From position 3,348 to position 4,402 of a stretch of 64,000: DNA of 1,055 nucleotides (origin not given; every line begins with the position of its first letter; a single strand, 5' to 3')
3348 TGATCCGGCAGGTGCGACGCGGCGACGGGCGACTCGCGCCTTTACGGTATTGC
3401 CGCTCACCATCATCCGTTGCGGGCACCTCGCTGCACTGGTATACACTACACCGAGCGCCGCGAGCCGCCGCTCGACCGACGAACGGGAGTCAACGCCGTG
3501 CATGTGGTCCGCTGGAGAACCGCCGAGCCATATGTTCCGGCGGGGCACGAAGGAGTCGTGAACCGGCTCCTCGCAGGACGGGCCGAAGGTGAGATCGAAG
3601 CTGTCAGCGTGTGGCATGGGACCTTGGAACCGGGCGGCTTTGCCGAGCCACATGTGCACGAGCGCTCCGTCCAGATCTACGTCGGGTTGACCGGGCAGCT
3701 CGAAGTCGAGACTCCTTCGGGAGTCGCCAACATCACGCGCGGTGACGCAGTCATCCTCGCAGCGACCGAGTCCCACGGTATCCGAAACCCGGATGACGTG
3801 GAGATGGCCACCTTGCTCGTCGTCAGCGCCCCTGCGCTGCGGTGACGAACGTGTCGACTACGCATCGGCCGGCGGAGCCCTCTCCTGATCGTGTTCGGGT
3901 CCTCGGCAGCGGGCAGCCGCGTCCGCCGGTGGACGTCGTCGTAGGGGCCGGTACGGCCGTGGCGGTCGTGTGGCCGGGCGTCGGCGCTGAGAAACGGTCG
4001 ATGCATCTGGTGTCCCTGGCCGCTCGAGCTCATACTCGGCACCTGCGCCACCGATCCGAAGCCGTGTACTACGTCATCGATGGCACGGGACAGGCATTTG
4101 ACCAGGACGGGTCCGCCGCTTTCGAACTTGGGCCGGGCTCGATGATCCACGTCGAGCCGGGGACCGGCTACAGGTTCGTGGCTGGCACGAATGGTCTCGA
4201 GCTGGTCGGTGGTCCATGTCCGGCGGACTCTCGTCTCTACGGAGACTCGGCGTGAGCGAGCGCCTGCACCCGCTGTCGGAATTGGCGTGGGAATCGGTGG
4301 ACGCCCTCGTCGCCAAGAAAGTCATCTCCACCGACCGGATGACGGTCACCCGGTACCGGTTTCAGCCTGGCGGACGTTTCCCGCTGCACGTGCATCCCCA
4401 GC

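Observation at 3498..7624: Four translationally coupled single-domain cupin genes followed by KynB-like formamidase, CMD/AhpD-like and ACMSD-like genes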

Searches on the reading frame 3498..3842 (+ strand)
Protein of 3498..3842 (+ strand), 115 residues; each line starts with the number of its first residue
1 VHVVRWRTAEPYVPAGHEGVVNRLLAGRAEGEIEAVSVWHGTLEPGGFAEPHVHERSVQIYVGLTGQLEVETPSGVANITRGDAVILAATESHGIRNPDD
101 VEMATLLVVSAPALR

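Call 4: search_protein_families(library=pfam, proteins=[window:3498-3842:+], max_evalue=0.01)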
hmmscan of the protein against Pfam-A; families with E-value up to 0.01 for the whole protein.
window:3498-3842:+ (115 aa): 2 families
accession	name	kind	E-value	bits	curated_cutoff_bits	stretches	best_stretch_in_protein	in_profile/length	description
PF07883.17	Cupin_2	-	7.2e-11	42.1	27.2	1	41-108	3-69/70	Cupin domain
PF00190.28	Cupin_1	-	0.0023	18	22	1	36-102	33-106/151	Cupin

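Call 5: search_protein_families(library=ncbifam, proteins=[window:3498-3842:+], max_evalue=0.01)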
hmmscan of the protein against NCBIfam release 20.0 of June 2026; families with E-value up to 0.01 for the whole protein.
window:3498-3842:+ (115 aa): 1 family
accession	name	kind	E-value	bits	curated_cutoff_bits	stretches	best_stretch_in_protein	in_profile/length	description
NF050094.1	BetDgalsidMYCTU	equivalog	1.4e-12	47.9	175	1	1-111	1-109/113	beta-D-galactosidase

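Call 34: search_solved_structures(query=window:3498-3842:+, max_evalue=1)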
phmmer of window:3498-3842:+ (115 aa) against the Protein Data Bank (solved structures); distinct sequences matched with E-value up to 1: 35.
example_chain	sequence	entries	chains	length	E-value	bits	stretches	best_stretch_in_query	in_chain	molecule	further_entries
1v70_A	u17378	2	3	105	5.6e-06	29.6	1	43-112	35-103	probable antibiotics synthesis protein | hypothetical protein TTHA0104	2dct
9jew_A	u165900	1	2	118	1.2e-05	28.4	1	19-109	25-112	Cupin type-2 domain-containing protein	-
8awo_A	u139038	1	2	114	1.6e-05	28.1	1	19-108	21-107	Cupin_2 domain-containing protein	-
5wsd_A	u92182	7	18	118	2.1e-05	27.7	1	19-109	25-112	Uncharacterized protein tm1459 | Cupin_2 domain-containing protein | Cupin type-2 domain-containing protein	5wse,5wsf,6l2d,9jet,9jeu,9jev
8awn_A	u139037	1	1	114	2.4e-05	27.5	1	19-108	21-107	Cupin_2 domain-containing protein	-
1vj2_A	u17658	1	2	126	2.5e-05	27.5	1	19-109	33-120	novel manganese-containing cupin TM1459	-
8awp_A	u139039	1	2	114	5.1e-05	26.5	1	19-108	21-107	Cupin_2 domain-containing protein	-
6l2f_A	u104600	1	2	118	0.00021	24.5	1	19-109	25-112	Cupin_2 domain-containing protein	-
8hjz_A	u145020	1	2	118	0.00039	23.6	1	19-109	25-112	Cupin_2 domain-containing protein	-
8hjx_A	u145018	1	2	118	0.0004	23.6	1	19-109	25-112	Cupin_2 domain-containing protein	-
8hjy_A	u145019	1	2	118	0.00041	23.6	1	19-109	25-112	Cupin_2 domain-containing protein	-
21ek_A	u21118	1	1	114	0.0005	23.3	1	19-109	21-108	Cupin type-2 domain-containing protein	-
21ej_A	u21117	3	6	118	0.00055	23.2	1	19-109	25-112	Cupin type-2 domain-containing protein | Cupin_2 domain-containing protein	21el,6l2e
8zyg_A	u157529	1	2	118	0.00068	22.9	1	19-106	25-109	Cupin type-2 domain-containing protein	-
2fqp_A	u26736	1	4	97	0.00079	22.6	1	34-104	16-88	hypothetical protein BP2299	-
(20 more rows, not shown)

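Call 58: find_homologous_proteins(query=window:3498-3842:+, max_evalue=0.00001)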
Query window:3498-3842:+ (115 aa): 60 proteins with E <= 0.00001 among 83 candidates.
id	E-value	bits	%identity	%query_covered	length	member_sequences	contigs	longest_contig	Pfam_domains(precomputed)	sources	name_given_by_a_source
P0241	7.7e-69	247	100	100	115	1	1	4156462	PF07883.18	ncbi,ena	-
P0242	6.4e-52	192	77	100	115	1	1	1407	PF07883.18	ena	-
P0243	3.0e-41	158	81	74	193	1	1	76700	-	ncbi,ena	-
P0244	1.3e-38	149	63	100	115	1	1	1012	PF07883.18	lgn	-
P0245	3.5e-34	135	72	83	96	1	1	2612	PF07883.18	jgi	jgi:mannose-6-phosphate isomerase-like protein (cupin superfamily)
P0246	2.0e-32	129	59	98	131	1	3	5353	PF07883.18,PF00190.29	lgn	-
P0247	1.7e-30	123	57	100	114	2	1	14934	PF07883.18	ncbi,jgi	jgi:quercetin dioxygenase-like cupin family protein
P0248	1.5e-29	120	55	98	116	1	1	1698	PF07883.18,PF00190.29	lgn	-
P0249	2.1e-29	120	54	100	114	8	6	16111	PF07883.18,PF00190.29,PF02311.26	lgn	-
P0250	2.2e-29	120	59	100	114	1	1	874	PF07883.18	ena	-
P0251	3.0e-29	119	54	100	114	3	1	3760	PF07883.18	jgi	jgi:quercetin dioxygenase-like cupin family protein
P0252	1.6e-28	117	53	100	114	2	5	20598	PF07883.18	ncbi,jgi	jgi:quercetin dioxygenase-like cupin family protein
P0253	2.1e-28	116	57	100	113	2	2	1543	PF12852.14,PF07883.18,PF02311.26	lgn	-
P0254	7.0e-28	115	53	100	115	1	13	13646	PF07883.18,PF00190.29,PF02041.23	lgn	-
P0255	1.2e-27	114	56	97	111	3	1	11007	PF07883.18,PF02311.26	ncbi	-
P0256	1.5e-27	114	53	100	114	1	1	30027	PF07883.18,PF05899.19,PF02311.26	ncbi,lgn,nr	ncbi:MAG TPA: cupin domain-containing protein [Acidimicrobiia bacterium]|nr:cupin domain-containing 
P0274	1.9e-22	97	50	100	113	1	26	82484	PF07883.18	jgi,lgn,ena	jgi:mannose-6-phosphate isomerase-like protein (cupin superfamily)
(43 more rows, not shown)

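Call 59: find_encoding_contigs(protein=P0243, flank=10000, max_places=2)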
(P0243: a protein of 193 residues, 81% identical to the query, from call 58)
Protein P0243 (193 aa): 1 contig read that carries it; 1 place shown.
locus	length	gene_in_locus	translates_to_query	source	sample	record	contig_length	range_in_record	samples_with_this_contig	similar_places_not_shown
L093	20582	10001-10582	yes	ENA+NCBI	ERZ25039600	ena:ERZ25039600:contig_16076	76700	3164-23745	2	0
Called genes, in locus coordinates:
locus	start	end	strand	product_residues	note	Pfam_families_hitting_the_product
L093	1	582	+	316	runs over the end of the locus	PF03417:AAT (faint)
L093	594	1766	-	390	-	PF02515:CoA_transf_3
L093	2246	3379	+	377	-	PF00890:FAD_binding_2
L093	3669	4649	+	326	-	PF04199:Cyclase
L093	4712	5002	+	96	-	PF03992:ABM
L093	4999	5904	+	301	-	PF02558:ApbA, PF08546:ApbA_C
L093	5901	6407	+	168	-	PF02627:CMD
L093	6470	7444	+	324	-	PF04909:Amidohydro_2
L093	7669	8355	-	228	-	PF20256:MoCoBD_2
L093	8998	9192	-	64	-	PF02738:MoCoBD_1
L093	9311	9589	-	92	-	-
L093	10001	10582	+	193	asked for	-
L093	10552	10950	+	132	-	PF13470:PIN_3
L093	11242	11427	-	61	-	PF07927:HicA_toxin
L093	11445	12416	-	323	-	PF13011:LZ_Tnp_IS481, PF13384:HTH_23, PF13518:HTH_28, PF13551:HTH_29 (weak), PF13565:HTH_32, PF00665:rve, PF13683:rve_3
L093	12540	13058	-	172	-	-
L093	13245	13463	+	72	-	-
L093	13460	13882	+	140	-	PF02661:Fic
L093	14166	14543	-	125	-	PF13683:rve_3, PF13333:rve_2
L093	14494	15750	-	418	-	PF13384:HTH_23 (faint), PF13936:HTH_38, PF00665:rve (faint)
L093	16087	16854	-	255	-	PF03704:BTAD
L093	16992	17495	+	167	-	-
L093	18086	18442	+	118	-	PF13239:2TM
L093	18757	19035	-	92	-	PF04075:F420H2_quin_red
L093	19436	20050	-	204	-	PF28474:DUF8412, PF13376:OmdA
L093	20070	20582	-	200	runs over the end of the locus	PF08818:DUF1801, PF13376:OmdA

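Call 60: find_encoding_contigs(protein=P0247, flank=8000, max_places=2)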
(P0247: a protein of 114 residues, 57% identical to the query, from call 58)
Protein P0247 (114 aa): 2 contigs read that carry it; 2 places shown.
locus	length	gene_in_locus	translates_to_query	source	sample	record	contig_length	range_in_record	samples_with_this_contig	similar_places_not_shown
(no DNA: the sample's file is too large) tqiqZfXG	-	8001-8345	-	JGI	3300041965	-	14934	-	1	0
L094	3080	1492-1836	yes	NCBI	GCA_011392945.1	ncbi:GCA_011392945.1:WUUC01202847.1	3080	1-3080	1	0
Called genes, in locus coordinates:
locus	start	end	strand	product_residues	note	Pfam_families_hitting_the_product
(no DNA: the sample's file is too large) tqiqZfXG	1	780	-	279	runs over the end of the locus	PF00528:BPD_transp_1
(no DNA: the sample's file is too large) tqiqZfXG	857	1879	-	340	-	PF12974:Phosphonate-bd, PF09084:NMT1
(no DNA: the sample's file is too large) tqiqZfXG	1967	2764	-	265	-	PF00106:adh_short, PF08659:KR, PF13561:adh_short_C2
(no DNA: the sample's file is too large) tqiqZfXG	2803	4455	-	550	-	PF00501:AMP-binding, PF13193:AMP-binding_C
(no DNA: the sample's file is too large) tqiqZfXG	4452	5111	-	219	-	PF00378:ECH_1, PF16113:ECH_2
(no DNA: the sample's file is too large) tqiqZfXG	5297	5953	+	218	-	PF00392:GntR, PF12802:MarR_2 (faint), PF01325:Fe_dep_repress (weak), PF13412:HTH_24, PF07729:FCD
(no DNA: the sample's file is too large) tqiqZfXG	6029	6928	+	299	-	PF00561:Abhydrolase_1, PF12697:Abhydrolase_6, PF12146:Hydrolase_4 (weak)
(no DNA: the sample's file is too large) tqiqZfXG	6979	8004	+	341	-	PF04909:Amidohydro_2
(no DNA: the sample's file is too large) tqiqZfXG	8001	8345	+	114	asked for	PF07883:Cupin_2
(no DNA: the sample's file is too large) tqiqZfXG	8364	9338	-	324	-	PF04199:Cyclase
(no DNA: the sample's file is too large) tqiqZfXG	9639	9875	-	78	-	PF03840:SecG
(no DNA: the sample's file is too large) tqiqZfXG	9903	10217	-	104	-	?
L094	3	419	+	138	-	?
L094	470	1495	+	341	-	PF04909:Amidohydro_2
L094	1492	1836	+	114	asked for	PF07883:Cupin_2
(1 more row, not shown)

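Call 64: find_encoding_contigs(protein=P0256, flank=7000, max_places=2)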
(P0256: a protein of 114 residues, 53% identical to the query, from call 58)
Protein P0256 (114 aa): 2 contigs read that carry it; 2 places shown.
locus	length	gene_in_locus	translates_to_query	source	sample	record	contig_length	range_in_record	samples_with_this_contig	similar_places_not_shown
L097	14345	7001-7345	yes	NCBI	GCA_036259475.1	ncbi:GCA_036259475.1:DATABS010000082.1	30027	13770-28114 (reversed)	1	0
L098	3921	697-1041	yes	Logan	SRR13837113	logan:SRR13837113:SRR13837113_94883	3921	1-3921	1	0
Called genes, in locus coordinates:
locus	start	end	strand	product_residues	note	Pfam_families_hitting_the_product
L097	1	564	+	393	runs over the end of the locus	PF13426:PAS_9 (faint), PF07228:SpoIIE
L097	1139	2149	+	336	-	PF04909:Amidohydro_2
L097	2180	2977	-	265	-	PF00106:adh_short, PF08659:KR, PF13561:adh_short_C2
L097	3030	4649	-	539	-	PF00501:AMP-binding, PF13193:AMP-binding_C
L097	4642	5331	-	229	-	PF00378:ECH_1, PF16113:ECH_2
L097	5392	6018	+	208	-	PF00392:GntR, PF01325:Fe_dep_repress (faint), PF13412:HTH_24 (weak), PF07729:FCD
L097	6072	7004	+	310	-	PF00561:Abhydrolase_1, PF12697:Abhydrolase_6, PF12146:Hydrolase_4 (weak), PF00756:Esterase (weak)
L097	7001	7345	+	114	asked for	PF05899:Cupin_3 (weak), PF02311:AraC_binding (weak), PF07883:Cupin_2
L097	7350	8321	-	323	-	PF04199:Cyclase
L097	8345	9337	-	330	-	PF04909:Amidohydro_2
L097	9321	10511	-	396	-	PF02515:CoA_transf_3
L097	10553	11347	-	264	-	PF00528:BPD_transp_1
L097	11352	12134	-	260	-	PF00005:ABC_tran, PF13304:AAA_21 (faint)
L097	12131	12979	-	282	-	PF00528:BPD_transp_1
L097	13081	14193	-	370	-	PF21827:New_glue (faint), PF09084:NMT1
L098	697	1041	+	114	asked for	PF05899:Cupin_3 (weak), PF02311:AraC_binding (weak), PF07883:Cupin_2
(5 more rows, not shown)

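Call 65: find_encoding_contigs(protein=P0274, flank=7000, max_places=2)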
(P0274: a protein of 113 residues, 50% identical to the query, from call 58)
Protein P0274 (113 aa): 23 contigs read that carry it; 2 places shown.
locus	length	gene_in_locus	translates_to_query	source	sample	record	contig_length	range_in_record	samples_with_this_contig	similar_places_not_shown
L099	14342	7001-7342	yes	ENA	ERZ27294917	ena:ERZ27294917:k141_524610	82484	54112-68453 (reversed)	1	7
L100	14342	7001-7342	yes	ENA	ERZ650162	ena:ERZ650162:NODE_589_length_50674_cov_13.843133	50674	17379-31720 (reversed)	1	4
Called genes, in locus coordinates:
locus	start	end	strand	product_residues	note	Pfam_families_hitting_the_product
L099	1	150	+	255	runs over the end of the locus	PF09339:HTH_IclR, PF25213:HVO_A0261_N (weak), PF01614:IclR_C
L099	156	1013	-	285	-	PF00528:BPD_transp_1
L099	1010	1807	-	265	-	PF00005:ABC_tran, PF13304:AAA_21 (faint)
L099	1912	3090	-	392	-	PF09084:NMT1, PF16868:NMT1_3 (weak), PF12974:Phosphonate-bd (weak)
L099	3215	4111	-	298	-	PF12146:Hydrolase_4 (faint)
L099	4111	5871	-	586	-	PF02129:Peptidase_S15, PF08530:PepX_C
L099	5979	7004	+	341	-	PF04909:Amidohydro_2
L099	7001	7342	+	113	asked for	PF07883:Cupin_2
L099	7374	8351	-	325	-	PF04199:Cyclase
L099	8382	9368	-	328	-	PF04909:Amidohydro_2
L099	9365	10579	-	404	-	PF02515:CoA_transf_3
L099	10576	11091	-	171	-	PF02627:CMD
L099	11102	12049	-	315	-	PF02558:ApbA, PF08546:ApbA_C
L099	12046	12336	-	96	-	PF03992:ABM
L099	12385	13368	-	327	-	PF04199:Cyclase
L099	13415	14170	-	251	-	PF00528:BPD_transp_1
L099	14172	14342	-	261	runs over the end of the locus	PF00005:ABC_tran, PF13304:AAA_21 (faint)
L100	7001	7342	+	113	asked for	PF07883:Cupin_2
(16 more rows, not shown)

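Call 66: find_encoding_contigs(protein=P0252, flank=7000, max_places=2)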
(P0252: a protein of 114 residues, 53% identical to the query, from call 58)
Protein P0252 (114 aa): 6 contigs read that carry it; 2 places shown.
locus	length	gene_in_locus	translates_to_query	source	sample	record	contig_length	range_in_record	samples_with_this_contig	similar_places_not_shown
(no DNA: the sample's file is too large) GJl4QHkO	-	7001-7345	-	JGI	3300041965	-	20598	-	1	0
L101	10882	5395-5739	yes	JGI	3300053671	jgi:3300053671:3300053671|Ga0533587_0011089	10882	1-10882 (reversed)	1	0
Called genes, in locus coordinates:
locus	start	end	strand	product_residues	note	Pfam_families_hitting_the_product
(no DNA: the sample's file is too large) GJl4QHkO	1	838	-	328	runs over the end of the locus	PF09084:NMT1, PF12974:Phosphonate-bd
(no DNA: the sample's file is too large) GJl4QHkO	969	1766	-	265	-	PF00106:adh_short, PF08659:KR, PF13561:adh_short_C2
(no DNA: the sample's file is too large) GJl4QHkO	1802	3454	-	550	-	PF00501:AMP-binding, PF13193:AMP-binding_C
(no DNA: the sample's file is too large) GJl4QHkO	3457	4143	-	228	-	PF00378:ECH_1, PF16113:ECH_2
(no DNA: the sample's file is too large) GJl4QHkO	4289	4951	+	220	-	PF00392:GntR, PF09339:HTH_IclR (faint), PF12802:MarR_2 (faint), PF01325:Fe_dep_repress (weak), PF13412:HTH_24, PF07729:FCD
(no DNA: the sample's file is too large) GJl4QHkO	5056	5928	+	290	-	PF00561:Abhydrolase_1, PF12697:Abhydrolase_6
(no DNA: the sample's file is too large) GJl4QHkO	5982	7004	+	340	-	PF04909:Amidohydro_2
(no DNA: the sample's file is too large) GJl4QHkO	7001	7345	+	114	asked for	PF07883:Cupin_2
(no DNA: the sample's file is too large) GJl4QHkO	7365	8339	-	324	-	PF04199:Cyclase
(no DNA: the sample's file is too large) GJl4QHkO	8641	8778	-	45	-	-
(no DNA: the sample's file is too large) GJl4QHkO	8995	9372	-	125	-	PF09851:SHOCT (weak)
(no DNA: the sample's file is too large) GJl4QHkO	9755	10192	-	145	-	-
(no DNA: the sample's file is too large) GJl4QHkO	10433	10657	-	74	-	-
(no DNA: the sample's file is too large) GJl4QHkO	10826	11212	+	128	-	-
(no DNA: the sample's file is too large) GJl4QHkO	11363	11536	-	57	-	-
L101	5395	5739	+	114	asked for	PF07883:Cupin_2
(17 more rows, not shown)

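Call 73: search_protein_families(library=ncbifam, proteins=[L099:7374-8351:-], max_evalue=0.00001)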
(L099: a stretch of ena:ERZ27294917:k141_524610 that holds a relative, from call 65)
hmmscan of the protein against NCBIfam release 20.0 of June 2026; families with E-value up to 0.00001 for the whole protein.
L099:7374-8351:- (325 aa): 0 families

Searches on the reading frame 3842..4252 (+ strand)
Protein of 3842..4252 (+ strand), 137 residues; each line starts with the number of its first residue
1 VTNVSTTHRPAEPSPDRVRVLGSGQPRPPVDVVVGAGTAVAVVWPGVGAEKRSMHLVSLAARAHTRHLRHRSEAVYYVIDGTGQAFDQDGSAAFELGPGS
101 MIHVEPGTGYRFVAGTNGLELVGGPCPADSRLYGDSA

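Call 4: search_protein_families(library=pfam, proteins=[window:3842-4252:+], max_evalue=0.01)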
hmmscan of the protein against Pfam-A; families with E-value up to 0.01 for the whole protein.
window:3842-4252:+ (137 aa): 1 family
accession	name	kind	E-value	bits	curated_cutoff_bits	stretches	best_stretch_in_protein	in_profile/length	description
PF07883.17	Cupin_2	-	2.1e-06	27.8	27.2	1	64-116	11-60/70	Cupin domain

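Call 5: search_protein_families(library=ncbifam, proteins=[window:3842-4252:+], max_evalue=0.01)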
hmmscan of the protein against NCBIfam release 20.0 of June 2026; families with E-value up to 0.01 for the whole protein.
window:3842-4252:+ (137 aa): 0 families
